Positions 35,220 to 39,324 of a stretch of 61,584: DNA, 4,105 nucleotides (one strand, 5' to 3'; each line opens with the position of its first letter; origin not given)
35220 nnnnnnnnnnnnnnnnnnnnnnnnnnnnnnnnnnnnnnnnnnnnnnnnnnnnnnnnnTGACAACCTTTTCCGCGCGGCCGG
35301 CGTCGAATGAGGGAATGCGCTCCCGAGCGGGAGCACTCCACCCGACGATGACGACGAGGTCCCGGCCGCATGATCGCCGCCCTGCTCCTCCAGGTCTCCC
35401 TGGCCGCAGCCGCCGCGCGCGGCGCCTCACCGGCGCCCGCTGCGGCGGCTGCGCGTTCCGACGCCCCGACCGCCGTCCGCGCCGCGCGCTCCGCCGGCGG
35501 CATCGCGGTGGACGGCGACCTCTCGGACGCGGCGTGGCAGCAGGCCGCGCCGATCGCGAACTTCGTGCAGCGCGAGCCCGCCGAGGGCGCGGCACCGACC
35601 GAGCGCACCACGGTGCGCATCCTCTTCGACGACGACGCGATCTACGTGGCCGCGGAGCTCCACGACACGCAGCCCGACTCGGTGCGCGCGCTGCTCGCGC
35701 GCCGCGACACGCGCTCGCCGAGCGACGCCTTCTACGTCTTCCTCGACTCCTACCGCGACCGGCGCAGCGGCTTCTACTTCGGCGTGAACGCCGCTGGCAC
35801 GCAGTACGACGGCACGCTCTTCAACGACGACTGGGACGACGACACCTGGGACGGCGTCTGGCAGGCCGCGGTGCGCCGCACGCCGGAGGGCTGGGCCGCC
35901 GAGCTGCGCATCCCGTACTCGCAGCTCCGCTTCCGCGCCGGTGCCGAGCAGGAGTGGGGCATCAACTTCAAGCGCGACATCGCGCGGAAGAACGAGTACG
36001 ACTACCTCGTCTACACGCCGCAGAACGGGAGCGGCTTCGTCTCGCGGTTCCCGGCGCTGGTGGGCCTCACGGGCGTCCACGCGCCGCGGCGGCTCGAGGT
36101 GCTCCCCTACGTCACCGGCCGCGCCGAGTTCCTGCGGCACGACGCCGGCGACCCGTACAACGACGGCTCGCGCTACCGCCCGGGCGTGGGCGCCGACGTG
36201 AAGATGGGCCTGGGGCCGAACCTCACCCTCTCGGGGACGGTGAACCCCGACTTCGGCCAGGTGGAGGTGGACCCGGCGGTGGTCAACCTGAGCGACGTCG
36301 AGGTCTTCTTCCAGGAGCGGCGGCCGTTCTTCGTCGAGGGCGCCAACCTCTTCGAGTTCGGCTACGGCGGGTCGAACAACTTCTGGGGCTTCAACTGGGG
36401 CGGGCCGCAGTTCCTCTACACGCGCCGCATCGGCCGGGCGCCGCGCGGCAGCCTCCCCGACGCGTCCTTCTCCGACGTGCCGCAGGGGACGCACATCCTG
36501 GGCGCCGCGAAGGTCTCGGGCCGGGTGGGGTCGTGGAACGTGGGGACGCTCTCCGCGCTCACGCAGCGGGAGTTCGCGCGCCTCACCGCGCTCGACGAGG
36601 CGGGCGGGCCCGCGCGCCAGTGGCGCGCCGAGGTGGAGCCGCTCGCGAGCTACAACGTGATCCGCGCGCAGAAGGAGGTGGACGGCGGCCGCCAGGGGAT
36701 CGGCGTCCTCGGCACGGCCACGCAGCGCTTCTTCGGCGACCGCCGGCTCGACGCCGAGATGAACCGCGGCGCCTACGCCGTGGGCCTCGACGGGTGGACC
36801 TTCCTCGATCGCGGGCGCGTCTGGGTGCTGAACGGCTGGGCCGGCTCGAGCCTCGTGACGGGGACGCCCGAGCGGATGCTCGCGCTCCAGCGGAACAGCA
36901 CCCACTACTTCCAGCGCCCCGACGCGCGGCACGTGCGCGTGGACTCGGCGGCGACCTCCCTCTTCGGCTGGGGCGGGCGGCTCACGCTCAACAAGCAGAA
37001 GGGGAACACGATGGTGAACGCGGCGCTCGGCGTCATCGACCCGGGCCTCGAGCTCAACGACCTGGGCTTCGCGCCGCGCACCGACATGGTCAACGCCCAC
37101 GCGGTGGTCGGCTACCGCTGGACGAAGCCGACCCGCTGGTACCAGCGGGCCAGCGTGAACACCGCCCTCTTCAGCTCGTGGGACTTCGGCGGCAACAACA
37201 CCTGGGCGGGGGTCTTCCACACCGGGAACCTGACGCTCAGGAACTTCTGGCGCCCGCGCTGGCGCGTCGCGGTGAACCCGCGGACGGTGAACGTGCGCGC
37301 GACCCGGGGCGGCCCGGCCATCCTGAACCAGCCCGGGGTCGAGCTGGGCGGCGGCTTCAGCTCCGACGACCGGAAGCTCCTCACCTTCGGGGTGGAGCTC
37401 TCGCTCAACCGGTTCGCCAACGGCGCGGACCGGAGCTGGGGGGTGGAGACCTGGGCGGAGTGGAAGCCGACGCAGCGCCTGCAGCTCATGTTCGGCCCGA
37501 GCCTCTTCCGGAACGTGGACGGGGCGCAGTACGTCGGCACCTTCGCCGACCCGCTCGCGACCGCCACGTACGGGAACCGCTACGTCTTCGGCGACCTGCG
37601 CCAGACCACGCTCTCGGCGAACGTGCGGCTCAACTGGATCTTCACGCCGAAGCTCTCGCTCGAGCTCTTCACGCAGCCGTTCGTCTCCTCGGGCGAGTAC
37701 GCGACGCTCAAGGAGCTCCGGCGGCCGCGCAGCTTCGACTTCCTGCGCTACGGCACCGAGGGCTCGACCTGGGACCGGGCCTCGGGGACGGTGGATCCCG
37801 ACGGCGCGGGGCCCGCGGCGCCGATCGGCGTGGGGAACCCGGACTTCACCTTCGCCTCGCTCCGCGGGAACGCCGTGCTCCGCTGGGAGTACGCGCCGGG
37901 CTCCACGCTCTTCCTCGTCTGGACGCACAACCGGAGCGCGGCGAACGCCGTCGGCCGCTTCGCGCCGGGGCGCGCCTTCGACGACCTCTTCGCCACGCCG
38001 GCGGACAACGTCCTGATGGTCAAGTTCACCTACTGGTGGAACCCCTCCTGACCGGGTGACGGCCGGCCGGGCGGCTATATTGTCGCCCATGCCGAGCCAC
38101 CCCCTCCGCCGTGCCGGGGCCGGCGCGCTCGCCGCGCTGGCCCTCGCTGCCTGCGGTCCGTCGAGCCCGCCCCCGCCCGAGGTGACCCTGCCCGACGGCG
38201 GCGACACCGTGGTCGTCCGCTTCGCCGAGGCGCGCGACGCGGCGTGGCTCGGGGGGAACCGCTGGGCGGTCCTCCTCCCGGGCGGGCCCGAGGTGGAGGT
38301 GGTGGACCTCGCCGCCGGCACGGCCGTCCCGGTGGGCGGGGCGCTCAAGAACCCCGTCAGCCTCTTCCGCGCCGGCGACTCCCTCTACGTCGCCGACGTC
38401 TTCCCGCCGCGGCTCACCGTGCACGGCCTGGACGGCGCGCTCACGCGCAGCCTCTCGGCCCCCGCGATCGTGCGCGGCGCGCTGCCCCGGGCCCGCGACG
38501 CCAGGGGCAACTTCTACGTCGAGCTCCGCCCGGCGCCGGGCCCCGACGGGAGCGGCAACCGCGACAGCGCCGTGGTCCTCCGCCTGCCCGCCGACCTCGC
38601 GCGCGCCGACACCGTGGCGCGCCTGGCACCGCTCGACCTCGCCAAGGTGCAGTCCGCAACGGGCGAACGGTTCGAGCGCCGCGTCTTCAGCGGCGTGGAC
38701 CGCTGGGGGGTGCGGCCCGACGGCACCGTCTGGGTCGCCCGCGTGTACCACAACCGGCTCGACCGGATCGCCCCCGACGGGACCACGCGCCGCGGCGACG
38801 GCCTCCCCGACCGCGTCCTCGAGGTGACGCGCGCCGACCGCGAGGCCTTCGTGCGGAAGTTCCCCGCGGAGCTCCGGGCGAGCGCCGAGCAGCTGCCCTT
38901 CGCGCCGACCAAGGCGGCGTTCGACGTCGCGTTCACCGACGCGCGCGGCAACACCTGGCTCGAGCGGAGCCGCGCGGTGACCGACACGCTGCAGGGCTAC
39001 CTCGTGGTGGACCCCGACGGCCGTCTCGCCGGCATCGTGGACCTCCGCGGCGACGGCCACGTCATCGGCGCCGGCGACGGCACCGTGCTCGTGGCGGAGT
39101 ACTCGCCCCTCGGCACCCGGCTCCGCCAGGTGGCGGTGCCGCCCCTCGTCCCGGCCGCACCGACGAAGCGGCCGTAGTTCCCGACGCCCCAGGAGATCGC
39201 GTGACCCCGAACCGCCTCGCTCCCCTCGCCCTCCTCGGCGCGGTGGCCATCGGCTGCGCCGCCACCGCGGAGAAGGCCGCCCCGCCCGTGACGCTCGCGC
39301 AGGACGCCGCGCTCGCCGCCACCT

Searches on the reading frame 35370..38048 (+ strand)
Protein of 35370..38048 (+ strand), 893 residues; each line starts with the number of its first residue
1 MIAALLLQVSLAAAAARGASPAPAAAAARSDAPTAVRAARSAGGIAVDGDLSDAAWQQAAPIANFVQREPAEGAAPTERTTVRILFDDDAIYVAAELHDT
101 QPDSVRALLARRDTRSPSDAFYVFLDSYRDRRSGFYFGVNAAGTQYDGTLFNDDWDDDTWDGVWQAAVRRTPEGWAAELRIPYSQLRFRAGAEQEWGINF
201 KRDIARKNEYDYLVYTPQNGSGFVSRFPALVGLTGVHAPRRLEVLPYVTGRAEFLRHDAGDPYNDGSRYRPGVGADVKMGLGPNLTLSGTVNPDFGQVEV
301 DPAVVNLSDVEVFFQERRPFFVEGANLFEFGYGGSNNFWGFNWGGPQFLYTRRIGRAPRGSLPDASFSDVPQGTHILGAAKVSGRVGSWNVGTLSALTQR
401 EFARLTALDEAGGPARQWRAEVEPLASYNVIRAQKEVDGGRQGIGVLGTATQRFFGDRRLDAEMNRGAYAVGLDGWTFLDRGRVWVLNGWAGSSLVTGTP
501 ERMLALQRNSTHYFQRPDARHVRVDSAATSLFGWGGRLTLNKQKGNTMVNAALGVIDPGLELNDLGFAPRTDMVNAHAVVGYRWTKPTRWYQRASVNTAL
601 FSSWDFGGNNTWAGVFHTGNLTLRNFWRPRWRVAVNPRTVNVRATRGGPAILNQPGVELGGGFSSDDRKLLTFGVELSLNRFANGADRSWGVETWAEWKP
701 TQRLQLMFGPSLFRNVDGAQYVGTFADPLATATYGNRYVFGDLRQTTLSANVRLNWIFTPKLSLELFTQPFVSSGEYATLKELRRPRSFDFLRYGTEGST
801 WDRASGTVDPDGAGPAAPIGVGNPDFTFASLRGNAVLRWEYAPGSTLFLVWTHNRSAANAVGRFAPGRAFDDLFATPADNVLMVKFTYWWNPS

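Call 27: search_protein_families(library=pfam, proteins=[window:35370-38048:+], max_evalue=0.001)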
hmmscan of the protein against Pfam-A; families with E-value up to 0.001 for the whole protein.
window:35370-38048:+ (893 aa): 2 families
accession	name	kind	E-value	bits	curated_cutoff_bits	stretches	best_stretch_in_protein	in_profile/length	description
PF19313.5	DUF5916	-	1.8e-56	192.6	22.6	2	239-431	2-173/572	Domain of unknown function (DUF5916)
PF06452.16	CBM9_1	-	5e-08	33.5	23.4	1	47-198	1-144/185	Carbohydrate family 9 binding domain-like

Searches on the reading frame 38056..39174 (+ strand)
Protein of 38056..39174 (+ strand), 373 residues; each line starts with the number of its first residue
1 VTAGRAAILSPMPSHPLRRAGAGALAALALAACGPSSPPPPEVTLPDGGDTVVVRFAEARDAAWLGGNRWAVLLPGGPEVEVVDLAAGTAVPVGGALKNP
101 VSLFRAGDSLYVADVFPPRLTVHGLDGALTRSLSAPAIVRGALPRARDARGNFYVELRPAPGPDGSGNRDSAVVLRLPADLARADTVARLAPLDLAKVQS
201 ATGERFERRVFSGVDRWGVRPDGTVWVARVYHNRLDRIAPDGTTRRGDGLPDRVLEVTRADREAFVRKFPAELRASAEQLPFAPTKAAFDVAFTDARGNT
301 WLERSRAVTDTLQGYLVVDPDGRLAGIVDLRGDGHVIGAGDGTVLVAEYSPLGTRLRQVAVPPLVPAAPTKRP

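Call 27: search_protein_families(library=pfam, proteins=[window:38056-39174:+], max_evalue=0.001)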
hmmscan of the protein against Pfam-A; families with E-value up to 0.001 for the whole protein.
window:38056-39174:+ (373 aa): 1 family
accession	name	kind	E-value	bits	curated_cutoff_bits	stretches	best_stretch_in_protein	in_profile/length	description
PF08450.18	SGL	-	0.00029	20.9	26.3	0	214-246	186-218/246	SMP-30/Gluconolactonase/LRE-like region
